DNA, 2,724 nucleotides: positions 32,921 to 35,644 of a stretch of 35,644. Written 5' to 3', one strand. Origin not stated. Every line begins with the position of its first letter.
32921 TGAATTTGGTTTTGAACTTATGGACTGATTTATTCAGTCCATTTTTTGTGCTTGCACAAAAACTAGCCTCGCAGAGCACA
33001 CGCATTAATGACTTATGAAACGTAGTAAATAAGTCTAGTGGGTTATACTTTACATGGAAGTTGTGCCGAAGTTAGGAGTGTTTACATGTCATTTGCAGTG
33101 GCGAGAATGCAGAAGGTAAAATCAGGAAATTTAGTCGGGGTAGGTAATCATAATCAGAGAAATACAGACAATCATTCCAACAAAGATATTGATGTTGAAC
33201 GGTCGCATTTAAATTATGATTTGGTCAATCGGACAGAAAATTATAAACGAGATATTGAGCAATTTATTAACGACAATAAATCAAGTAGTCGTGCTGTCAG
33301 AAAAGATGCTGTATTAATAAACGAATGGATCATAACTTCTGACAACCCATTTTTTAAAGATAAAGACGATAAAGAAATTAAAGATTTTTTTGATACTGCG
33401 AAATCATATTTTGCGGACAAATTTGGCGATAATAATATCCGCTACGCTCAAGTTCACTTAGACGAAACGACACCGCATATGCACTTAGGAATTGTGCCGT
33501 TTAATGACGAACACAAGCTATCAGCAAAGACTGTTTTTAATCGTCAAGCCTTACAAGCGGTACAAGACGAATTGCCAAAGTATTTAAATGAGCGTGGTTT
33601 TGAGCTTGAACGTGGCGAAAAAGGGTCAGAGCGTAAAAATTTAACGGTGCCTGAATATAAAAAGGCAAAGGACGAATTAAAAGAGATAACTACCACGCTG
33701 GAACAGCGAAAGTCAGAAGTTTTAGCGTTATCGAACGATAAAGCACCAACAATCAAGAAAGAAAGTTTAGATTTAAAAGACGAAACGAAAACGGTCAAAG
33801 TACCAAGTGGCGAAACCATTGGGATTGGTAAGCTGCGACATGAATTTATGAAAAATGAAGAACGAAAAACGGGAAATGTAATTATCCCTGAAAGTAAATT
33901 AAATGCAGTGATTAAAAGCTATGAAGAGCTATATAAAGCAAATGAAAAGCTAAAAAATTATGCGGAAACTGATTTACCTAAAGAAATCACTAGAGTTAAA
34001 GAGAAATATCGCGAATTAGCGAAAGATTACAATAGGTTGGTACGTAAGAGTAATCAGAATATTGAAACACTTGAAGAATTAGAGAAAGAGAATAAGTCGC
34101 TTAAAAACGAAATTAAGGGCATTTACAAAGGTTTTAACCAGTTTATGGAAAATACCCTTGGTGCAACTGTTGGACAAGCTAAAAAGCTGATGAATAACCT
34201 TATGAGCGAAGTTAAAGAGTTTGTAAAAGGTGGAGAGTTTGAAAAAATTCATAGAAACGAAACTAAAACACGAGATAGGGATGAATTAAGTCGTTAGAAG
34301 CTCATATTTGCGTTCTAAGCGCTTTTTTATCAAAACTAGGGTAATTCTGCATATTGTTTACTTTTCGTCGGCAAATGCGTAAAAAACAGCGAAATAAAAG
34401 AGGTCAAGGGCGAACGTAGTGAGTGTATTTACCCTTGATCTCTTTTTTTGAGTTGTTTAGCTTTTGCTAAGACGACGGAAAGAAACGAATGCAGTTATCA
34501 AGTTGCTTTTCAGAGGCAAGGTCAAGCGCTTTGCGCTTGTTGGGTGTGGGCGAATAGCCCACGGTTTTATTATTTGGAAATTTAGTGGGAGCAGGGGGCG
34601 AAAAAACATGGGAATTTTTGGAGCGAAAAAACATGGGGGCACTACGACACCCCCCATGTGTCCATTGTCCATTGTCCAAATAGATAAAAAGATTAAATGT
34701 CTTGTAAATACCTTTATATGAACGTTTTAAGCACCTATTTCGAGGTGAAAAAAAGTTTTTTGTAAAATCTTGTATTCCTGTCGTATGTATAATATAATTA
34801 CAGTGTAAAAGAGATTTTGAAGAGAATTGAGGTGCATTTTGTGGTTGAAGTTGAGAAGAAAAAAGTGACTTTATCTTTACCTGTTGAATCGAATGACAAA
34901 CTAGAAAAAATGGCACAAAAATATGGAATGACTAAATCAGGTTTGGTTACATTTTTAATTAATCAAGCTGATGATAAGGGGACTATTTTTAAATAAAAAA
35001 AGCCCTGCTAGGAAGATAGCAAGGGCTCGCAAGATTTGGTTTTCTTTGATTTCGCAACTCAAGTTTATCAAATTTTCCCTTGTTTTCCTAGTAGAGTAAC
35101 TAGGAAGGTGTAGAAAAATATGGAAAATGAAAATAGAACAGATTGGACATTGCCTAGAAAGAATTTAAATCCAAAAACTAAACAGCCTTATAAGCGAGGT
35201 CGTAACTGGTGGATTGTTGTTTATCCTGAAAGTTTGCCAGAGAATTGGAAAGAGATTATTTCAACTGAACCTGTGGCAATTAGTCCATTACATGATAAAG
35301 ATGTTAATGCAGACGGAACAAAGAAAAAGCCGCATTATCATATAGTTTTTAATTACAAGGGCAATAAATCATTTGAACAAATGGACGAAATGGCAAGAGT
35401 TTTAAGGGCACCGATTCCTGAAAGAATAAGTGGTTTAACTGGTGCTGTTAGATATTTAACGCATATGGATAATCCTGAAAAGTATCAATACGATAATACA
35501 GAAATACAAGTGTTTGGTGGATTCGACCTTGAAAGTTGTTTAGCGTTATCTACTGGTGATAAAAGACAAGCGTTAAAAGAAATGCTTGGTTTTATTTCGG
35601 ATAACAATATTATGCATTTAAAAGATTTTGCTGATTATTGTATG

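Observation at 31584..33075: cat module bracketed by two directly repeated MobV oriT/RSA sites; three related oriTs in the window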

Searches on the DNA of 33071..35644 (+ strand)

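Call 15: search_dna_similar(query=window:33071-35644:+, collection=plasmids, mode=near, max_rows=60, rows=spread)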
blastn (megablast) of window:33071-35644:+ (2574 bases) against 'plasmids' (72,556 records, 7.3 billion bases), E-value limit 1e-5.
Records with a match: 68; places in all: 77; records where one place covers at least 80% of the query: 7.
Best place of each record, by identity: >=99% 18; 95-99% 3; 90-95% 16; 80-90% 24; 60-80% 7.
By first word of the organism name: Enterococcus 24; Lactococcus 8; Staphylococcus 6; Ligilactobacillus 6; Lactiplantibacillus 4; Limosilactobacillus 4; Listeria 3; Latilactobacillus 3; Lactobacillus 2; Streptococcus 2; and 5 more.
By predicted mobility (MOB-suite, as given by PLSDB): mobilizable 44; non-mobilizable 21; conjugative 3.
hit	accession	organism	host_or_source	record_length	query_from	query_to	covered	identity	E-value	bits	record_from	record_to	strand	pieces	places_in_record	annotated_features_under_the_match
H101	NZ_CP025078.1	Enterococcus faecium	Moschus berezovskii,Heart, liver and ...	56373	1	2574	100%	100.0%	0e+0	4754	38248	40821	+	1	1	mobV: MobV family relaxase | replication protein | protein RepA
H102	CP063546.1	Enterococcus faecium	Homo sapiens,rectal swab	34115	1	2574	100%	100.0%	0e+0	4754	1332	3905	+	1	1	plasmid recombination protein | replication protein | protein repA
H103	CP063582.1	Enterococcus faecium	Homo sapiens,rectal swab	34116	1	2574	100%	100.0%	0e+0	4754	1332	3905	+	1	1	plasmid recombination protein | replication protein | protein repA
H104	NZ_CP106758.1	Enterococcus faecalis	Homo sapiens,Catheter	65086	1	2574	100%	100.0%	0e+0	4765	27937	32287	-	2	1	mobV: MobV family relaxase | catA8: chloramphenicol acetyltransferase (CAT) | catA: type A-8 chloramphenicol O-acetyltransferase | replication protein | protein RepA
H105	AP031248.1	Enterococcus faecium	-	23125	1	2552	99%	100.0%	0e+0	4713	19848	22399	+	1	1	mobV: MobV family relaxase | hypothetical protein (x2)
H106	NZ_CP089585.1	Enterococcus faecalis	Swine,cell culture,feces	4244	1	2574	100%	90.7%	0e+0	3408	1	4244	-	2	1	mobV: MobV family relaxase | 23S rRNA (adenine(2058)-N(6))-methyltransferase Erm(T) | ErmT: Erm 23S ribosomal RNA methyltransferase | erm(T): 23S rRNA (adenine(2058)-N(6))-methyltransferase Erm(T) | protein repA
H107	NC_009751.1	Lactococcus lactis subsp. lactis K214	-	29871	1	1851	72%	100.0%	0e+0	3419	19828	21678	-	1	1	mobV: MobV family relaxase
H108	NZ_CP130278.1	Lactococcus lactis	Single cell,Dairy fermentation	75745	1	1851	72%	100.0%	0e+0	3419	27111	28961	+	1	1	mobV: MobV family relaxase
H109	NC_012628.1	Lactiplantibacillus plantarum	-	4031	1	2574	71%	93.7%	0e+0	2714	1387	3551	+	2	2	replication protein | plasmid recombination protein | hypothetical protein | protein repA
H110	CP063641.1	Enterococcus faecium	Homo sapiens,rectal swab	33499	1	1679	65%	100.0%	0e+0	3101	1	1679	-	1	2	plasmid recombination protein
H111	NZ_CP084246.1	Enterococcus lactis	goat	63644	1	1577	61%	99.9%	0e+0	2907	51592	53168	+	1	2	mobV: MobV family relaxase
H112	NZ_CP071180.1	Listeria innocua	bacterial culture,food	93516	1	1617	60%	90.5%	0e+0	2039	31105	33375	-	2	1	mobV: MobV family relaxase | lnuA: lincosamide nucleotidyltransferase (LNU) | lnu(A): lincosamide nucleotidyltransferase Lnu(A)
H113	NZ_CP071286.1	Lactococcus garvieae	Homo sapiens,mixed culture,Human feces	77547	1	1498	58%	90.2%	0e+0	1945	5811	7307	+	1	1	mobV: MobV family relaxase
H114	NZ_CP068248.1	Staphylococcus sp. T93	mixed culture,swine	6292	1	1512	59%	86.5%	0e+0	1652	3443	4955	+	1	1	mobV: MobV family relaxase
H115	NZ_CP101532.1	Ligilactobacillus salivarius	Xinyang black-feather laying hens,mixed ...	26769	1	1498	58%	87.2%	0e+0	1690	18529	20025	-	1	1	mobV: MobV family relaxase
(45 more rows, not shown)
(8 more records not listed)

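Call 62: get_annotated_region(hit=H104, flank=5000)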
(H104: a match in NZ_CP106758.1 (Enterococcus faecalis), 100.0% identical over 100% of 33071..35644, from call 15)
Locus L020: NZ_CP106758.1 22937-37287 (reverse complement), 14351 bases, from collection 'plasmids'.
description: Enterococcus faecalis strain NY13410 plasmid pNY13410, complete sequence
organism: Enterococcus faecalis (NCBI taxid 1351)
taxonomy: Bacteria; Bacillota; Bacilli; Lactobacillales; Enterococcaceae; Enterococcus; Enterococcus faecalis
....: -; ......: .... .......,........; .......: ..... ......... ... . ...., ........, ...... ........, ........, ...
typing (MOB-suite, as given by PLSDB): mobilizable; replicon Inc11,rep_cluster_1118,rep_cluster_1118,rep_cluster_992; relaxase MOBP,MOBT,MOBV,MOBV
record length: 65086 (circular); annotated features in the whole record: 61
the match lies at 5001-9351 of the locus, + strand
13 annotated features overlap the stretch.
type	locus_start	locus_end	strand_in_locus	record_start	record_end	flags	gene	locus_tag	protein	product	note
CDS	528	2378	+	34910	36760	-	-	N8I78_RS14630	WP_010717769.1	heavy metal translocating P-type ATPase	-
CDS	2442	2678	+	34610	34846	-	-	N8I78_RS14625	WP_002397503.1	cation transporter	-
CDS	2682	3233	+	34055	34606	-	-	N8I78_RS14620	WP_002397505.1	DNA starvation/stationary phase protection protein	-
CDS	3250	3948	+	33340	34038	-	-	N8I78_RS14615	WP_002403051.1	Crp/Fnr family transcriptional regulator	GO:0006355 - regulation of DNA-templated transcription [Evidence IEA]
CDS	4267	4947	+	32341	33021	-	-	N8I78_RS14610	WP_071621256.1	IS6 family transposase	-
CDS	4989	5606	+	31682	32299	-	-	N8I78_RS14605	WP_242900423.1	replication protein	-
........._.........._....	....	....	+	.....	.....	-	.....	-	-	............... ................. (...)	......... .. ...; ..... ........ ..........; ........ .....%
predicted_resistance_gene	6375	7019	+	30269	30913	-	catA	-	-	type A-8 chloramphenicol O-acetyltransferase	predicted by amrfinderplus; class PHENICOL; identity 99.07%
CDS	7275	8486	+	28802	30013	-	mobV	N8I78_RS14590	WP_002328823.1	MobV family relaxase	GO:0006310 - DNA recombination [Evidence IEA]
CDS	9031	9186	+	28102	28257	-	-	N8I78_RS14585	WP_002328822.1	protein RepA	-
CDS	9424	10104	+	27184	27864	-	-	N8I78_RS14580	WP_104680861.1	IS6 family transposase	-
predicted_resistance_gene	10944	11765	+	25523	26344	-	str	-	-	streptomycin adenylyltransferase Str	predicted by amrfinderplus; class AMINOGLYCOSIDE; identity 100.0%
CDS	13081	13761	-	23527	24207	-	-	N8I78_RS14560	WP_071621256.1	IS6 family transposase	-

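Call 88: search_dna_similar(query=L020:5350-6050:+, collection=plasmids, mode=near, max_rows=30)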
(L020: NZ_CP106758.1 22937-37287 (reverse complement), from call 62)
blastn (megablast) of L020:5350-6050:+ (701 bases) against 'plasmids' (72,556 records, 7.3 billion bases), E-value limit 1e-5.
Records with a match: 244; places in all: 279; records where one place covers at least 80% of the query: 1.
Best place of each record, by identity: >=99% 36; 95-99% 148; 90-95% 22; 80-90% 38.
By first word of the organism name: Enterococcus 111; Staphylococcus 59; Streptococcus 16; Mammaliicoccus 9; Listeria 7; Lactococcus 6; Vagococcus 6; Lactiplantibacillus 4; Bacillus 4; Ligilactobacillus 4; and 11 more.
By predicted mobility (MOB-suite, as given by PLSDB): mobilizable 199; non-mobilizable 36; conjugative 9.
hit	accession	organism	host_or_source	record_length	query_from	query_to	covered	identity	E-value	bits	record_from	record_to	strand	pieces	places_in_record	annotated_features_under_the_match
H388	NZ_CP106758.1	Enterococcus faecalis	Homo sapiens,Catheter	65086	1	701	100%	100.0%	0e+0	1295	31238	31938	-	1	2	replication protein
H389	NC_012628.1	Lactiplantibacillus plantarum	-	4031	1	494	70%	98.8%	0e+0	880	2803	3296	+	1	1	replication protein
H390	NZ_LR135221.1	Enterococcus faecium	-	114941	1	485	69%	98.8%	0e+0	863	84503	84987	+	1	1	Rep family protein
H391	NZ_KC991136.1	Bacillus paranthracis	Haliclona simulans,marine sponge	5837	1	473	67%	98.3%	0e+0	832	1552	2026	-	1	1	replication protein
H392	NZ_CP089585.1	Enterococcus faecalis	Swine,cell culture,feces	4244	100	485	55%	98.4%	0e+0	680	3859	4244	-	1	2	none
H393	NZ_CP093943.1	Enterococcus faecium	Homo sapiens,blood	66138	103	485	55%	98.7%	0e+0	680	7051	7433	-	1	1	Rep family protein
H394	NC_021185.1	Glaesserella parasuis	lung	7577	113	485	53%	98.4%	0e+0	654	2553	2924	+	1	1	none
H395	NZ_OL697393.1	Glaesserella parasuis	-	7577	113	485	53%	98.4%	0e+0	654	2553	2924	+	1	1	none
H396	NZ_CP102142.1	Streptococcus suis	Pig,Pure cell culture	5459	118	462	49%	99.7%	2e-178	632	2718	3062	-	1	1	none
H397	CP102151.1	Streptococcus suis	Pig,Pure cell culture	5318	118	460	49%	99.4%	1e-175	623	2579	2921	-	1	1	none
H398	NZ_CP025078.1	Enterococcus faecium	Moschus berezovskii,Heart, liver and ...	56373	428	701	39%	99.3%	2e-137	496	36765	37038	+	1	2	none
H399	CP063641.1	Enterococcus faecium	Homo sapiens,rectal swab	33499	428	701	39%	99.3%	2e-137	496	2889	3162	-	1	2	none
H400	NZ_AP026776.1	Enterococcus faecium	-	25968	428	701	39%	99.3%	2e-137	496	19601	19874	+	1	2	none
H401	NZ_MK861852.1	Enterococcus faecalis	swine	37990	428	701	39%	99.3%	2e-137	496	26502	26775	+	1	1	none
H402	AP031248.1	Enterococcus faecium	-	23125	428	701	39%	99.3%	2e-137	496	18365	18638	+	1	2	hypothetical protein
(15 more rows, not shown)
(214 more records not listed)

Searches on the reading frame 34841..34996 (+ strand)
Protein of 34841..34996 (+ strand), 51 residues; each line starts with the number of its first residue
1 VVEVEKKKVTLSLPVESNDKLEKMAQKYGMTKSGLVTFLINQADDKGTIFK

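Call 35: search_protein_families(library=pfam, proteins=[window:34841-34996:+])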
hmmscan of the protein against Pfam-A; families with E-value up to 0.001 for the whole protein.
window:34841-34996:+ (51 aa): 1 family
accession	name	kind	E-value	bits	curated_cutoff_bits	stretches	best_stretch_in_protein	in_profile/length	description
PF07878.17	RHH_5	-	4.9e-05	23.4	26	1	9-43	4-38/43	CopG-like RHH_1 or ribbon-helix-helix domain, RHH_5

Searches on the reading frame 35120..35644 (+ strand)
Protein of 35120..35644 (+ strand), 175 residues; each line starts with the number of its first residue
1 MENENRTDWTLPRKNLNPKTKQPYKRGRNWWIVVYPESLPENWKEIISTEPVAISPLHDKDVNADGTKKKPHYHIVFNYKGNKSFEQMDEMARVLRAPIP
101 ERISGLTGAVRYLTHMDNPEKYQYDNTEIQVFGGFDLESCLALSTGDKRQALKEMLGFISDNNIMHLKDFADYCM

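Call 35: search_protein_families(library=pfam, proteins=[window:35120-35644:+])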
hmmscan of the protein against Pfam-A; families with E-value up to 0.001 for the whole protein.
window:35120-35644:+ (175 aa): 2 families
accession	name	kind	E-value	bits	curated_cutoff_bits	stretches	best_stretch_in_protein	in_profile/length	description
PF01719.23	Rep_OBD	-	7.4e-45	152.5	24.6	1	23-138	2-121/121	Plasmid replication protein, origin binding domain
PF21861.2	RepB_C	-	5.5e-10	39.5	27.3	1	145-175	1-31/58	Replication protein RepB, C-terminal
